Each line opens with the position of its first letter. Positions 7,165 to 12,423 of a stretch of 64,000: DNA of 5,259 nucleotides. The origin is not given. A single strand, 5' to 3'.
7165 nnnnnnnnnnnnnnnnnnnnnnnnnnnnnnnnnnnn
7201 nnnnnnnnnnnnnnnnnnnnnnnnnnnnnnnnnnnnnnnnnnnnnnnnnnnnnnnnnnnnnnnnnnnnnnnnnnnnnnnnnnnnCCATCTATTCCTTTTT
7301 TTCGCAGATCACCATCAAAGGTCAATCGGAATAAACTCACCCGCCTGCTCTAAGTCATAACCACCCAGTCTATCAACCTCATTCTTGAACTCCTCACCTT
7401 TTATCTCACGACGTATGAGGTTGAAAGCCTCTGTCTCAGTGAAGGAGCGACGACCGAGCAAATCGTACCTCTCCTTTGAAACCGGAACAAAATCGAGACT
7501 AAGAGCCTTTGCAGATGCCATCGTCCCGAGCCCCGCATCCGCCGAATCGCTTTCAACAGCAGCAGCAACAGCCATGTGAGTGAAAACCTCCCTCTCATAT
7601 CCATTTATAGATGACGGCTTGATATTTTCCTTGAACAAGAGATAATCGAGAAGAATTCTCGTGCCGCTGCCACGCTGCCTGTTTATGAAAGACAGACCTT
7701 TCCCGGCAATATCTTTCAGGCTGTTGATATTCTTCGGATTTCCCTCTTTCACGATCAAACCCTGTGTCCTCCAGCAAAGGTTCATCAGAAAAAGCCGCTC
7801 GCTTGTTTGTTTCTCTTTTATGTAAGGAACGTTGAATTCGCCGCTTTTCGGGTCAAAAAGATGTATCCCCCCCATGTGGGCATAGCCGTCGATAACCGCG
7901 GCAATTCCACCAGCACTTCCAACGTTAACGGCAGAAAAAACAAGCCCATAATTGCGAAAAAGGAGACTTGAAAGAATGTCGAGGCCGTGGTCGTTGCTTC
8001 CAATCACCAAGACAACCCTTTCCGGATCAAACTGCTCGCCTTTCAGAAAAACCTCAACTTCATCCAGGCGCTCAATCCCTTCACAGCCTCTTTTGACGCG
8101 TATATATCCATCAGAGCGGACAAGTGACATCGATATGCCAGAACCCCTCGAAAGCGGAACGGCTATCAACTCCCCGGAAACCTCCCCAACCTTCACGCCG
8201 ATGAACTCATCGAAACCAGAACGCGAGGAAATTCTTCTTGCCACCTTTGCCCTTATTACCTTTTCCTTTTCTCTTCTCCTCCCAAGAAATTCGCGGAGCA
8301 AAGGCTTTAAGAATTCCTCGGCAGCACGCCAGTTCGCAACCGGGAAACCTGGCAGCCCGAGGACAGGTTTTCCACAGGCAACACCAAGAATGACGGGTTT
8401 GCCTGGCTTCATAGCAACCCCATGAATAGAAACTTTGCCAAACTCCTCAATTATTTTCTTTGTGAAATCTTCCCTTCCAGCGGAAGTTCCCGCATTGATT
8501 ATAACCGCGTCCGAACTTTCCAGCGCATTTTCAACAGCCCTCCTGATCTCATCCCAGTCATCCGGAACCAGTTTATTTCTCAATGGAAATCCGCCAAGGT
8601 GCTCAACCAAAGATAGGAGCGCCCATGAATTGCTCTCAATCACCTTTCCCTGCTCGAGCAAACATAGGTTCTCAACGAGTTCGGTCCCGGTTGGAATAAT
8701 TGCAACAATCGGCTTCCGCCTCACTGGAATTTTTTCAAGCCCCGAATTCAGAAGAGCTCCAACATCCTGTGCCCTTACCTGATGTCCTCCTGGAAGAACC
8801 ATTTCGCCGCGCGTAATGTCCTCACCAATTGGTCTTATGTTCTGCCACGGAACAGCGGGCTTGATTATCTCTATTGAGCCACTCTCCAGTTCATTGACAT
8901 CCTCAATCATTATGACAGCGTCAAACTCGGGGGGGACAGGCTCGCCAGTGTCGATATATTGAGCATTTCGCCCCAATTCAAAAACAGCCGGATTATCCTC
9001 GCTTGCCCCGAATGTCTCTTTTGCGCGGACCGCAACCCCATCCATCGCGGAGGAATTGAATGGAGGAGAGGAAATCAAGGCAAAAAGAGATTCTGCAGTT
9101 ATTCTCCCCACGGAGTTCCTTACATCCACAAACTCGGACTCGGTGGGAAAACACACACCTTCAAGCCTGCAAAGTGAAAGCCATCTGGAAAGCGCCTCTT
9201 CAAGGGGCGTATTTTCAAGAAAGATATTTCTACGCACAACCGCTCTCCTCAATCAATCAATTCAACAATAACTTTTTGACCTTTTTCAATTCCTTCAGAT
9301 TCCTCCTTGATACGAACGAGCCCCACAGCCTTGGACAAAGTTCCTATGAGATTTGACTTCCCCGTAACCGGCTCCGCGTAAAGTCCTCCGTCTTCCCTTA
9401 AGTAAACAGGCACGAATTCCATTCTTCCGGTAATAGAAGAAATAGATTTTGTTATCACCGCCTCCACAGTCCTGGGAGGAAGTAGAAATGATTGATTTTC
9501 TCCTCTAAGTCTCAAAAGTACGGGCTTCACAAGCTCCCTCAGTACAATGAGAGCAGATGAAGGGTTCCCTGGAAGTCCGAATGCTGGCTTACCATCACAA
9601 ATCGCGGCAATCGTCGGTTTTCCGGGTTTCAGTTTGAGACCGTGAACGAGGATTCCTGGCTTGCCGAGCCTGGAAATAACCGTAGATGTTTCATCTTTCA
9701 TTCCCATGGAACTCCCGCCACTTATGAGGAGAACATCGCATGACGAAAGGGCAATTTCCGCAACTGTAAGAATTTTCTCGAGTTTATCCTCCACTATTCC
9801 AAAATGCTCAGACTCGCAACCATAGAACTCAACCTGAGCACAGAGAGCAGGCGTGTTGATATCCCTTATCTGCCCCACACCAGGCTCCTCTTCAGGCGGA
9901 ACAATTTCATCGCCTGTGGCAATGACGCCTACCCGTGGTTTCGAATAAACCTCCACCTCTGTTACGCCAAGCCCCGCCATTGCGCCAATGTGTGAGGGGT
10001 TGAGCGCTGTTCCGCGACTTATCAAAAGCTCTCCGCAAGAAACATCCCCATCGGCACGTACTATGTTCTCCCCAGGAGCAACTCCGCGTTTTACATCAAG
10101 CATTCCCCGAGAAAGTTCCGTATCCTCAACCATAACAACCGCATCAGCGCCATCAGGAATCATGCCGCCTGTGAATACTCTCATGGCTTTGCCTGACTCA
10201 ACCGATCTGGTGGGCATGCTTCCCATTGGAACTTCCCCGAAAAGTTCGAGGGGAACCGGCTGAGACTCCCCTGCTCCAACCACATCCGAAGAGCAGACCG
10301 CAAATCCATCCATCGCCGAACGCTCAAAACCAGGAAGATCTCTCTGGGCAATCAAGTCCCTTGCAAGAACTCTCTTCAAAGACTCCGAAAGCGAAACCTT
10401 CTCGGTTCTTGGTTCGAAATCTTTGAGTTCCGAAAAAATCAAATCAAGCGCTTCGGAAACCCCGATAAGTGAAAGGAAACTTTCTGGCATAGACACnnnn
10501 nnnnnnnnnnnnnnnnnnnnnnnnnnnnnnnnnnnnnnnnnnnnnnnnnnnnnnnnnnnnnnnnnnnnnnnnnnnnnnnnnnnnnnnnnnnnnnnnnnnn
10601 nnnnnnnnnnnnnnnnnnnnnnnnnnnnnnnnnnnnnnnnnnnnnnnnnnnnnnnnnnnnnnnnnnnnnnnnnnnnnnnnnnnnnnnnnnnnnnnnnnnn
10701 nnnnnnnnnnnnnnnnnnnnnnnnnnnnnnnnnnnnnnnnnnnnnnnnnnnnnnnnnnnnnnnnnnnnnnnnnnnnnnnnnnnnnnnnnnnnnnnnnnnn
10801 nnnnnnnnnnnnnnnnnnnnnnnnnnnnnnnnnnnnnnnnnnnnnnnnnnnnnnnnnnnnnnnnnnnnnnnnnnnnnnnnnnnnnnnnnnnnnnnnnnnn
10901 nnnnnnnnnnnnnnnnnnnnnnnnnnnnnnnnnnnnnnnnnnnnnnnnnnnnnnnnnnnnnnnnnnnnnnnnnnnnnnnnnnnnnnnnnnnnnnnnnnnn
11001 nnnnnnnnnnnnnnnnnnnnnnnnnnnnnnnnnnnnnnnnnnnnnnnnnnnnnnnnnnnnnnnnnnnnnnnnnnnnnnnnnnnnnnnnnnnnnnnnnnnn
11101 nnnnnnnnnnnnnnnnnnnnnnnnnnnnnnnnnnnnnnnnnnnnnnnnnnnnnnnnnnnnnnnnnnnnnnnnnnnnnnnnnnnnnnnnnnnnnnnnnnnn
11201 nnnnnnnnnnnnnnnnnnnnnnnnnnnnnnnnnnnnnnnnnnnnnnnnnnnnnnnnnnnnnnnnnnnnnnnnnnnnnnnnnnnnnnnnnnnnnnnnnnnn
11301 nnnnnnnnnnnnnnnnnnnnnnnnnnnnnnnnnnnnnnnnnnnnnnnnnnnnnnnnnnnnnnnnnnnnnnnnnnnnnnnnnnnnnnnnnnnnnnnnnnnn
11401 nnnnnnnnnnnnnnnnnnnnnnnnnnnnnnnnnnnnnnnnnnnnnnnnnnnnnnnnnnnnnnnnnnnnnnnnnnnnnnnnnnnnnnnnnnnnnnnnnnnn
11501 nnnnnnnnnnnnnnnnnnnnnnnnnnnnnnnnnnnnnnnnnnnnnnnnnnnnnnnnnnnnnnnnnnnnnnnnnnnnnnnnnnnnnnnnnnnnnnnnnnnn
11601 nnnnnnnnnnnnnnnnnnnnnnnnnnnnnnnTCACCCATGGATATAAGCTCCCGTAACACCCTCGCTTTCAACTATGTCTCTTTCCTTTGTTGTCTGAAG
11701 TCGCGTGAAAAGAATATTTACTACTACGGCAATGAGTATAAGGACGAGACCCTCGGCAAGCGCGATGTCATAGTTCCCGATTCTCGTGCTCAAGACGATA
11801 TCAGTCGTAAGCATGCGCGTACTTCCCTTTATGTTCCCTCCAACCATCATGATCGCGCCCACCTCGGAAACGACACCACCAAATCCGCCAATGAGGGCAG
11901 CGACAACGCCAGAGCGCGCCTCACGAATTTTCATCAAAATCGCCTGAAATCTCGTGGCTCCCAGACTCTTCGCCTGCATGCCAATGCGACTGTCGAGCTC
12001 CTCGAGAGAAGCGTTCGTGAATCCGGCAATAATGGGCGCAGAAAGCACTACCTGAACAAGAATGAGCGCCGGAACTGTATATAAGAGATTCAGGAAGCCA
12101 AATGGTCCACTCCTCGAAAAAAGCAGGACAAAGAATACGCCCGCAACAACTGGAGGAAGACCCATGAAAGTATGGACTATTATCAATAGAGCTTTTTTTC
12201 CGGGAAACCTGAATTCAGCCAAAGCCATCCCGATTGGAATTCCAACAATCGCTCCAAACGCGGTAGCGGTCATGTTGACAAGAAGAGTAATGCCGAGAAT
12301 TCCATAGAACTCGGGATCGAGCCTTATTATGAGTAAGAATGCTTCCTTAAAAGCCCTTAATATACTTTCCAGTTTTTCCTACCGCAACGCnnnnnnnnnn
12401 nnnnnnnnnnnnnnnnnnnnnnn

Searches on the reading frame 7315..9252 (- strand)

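Call 30: search_protein_families(library=ncbifam, proteins=[window:7315-9252:-])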
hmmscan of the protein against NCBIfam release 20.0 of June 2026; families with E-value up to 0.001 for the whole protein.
window:7315-9252:- (645 aa): 8 families
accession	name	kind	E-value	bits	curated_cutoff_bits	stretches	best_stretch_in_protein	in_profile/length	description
NF011068.0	PRK14498.1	equivalog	1.5e-209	697.3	534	1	7-641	2-644/647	molybdopterin biosynthesis protein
NF007960.1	PRK10680.1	equivalog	5.3e-65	219.8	440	1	37-401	18-398/401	molybdopterin molybdotransferase MoeA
NF011067.0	PRK14497.1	equivalog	1.8e-64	218.2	536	1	33-422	24-418/546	putative molybdopterin biosynthesis protein MoeA/unknown domain fusion protein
NF045515.2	Glp_gephyrin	equivalog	8.3e-62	209.2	475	1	42-402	22-401/403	molybdotransferase-like divisome protein Glp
NF050098.1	MoeA_actino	exception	1.2e-57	195.5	560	1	36-402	16-398/400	molybdopterin molybdotransferase MoeA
NF011060.0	PRK14491.1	equivalog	2.7e-54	184.7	532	1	37-399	217-589/598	bifunctional molybdopterin-guanine dinucleotide biosynthesis adaptor protein MobB/molybdopterin molybdotransferase MoeA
TIGR00177.1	molyb_syn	domain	1.3e-24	86.9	85.35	1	181-317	2-148/148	molybdenum cofactor synthesis domain-containing protein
TIGR00200.1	cinA_nterm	subfamily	0.00073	18.3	243.15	0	184-271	5-85/414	CinA family nicotinamide mononucleotide deamidase-related protein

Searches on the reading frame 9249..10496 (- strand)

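Call 30: search_protein_families(library=ncbifam, proteins=[window:9249-10496:-])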
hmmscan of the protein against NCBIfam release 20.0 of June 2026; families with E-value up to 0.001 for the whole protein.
window:9249-10496:- (415 aa): 9 families
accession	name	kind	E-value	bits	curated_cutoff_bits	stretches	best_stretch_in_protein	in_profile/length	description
NF011068.0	PRK14498.1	equivalog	4.8e-127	424.7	534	1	5-414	4-410/647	molybdopterin biosynthesis protein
NF045515.2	Glp_gephyrin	equivalog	5.2e-89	298.8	475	1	13-412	3-401/403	molybdotransferase-like divisome protein Glp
NF007960.1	PRK10680.1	equivalog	4.1e-80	269.5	440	1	13-413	3-400/401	molybdopterin molybdotransferase MoeA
NF011067.0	PRK14497.1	equivalog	6.1e-79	266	536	1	10-413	10-403/546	putative molybdopterin biosynthesis protein MoeA/unknown domain fusion protein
NF050098.1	MoeA_actino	exception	2.2e-72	244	560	1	29-412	17-398/400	molybdopterin molybdotransferase MoeA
NF011060.0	PRK14491.1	equivalog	5e-72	243.2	532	1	10-411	199-591/598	bifunctional molybdopterin-guanine dinucleotide biosynthesis adaptor protein MobB/molybdopterin molybdotransferase MoeA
TIGR00177.1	molyb_syn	domain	1.4e-25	90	85.35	1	186-325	1-148/148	molybdenum cofactor synthesis domain-containing protein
NF001813.0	PRK00549.1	equivalog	0.00032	19.8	379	1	190-274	4-81/414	competence/damage-inducible protein A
NF002947.1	PRK03604.1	equivalog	0.00065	19.1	285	0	207-277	159-230/301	bifunctional molybdenum cofactor biosynthesis protein MoaC/MoaB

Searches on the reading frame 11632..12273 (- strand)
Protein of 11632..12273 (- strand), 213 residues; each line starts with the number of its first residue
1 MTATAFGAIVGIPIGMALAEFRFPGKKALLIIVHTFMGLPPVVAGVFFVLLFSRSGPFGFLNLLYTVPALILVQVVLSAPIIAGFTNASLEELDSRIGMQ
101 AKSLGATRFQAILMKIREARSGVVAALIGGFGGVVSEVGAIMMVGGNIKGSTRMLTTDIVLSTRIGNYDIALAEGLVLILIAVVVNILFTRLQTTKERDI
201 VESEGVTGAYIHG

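Call 10: search_protein_families(library=pfam, proteins=[window:11632-12273:-])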
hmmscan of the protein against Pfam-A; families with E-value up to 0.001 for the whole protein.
window:11632-12273:- (213 aa): 1 family
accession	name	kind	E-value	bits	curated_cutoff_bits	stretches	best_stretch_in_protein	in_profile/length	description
PF00528.27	BPD_transp_1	-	8.2e-15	55.4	26.4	1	11-193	1-179/184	Binding-protein-dependent transport system inner membrane component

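Call 48: find_encoding_contigs(protein=window:11632-12273:-, flank=10000, max_places=6)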
Protein window:11632-12273:- (213 aa): 1 contig read that carries it; 1 place shown.
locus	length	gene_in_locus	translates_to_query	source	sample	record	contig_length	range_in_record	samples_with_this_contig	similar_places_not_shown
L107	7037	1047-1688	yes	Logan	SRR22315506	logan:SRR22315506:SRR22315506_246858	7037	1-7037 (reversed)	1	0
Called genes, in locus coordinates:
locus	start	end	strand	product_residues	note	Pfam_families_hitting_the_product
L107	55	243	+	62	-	-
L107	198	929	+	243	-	PF12849:PBP_like_2, PF13531:SBP_bac_11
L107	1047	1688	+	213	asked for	PF00528:BPD_transp_1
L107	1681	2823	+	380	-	PF00005:ABC_tran, PF13304:AAA_21 (faint), PF08402:TOBE_2 (weak), PF03459:TOBE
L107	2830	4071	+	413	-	PF03453:MoeA_N, PF00994:MoCF_biosynth, PF03454:MoeA_C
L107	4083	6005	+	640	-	PF03453:MoeA_N, PF00994:MoCF_biosynth, PF03454:MoeA_C, PF12727:PBP_like, PF12974:Phosphonate-bd (weak)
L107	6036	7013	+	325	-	PF04055:Radical_SAM, PF13353:Fer4_12 (weak), PF06463:Mob_synth_C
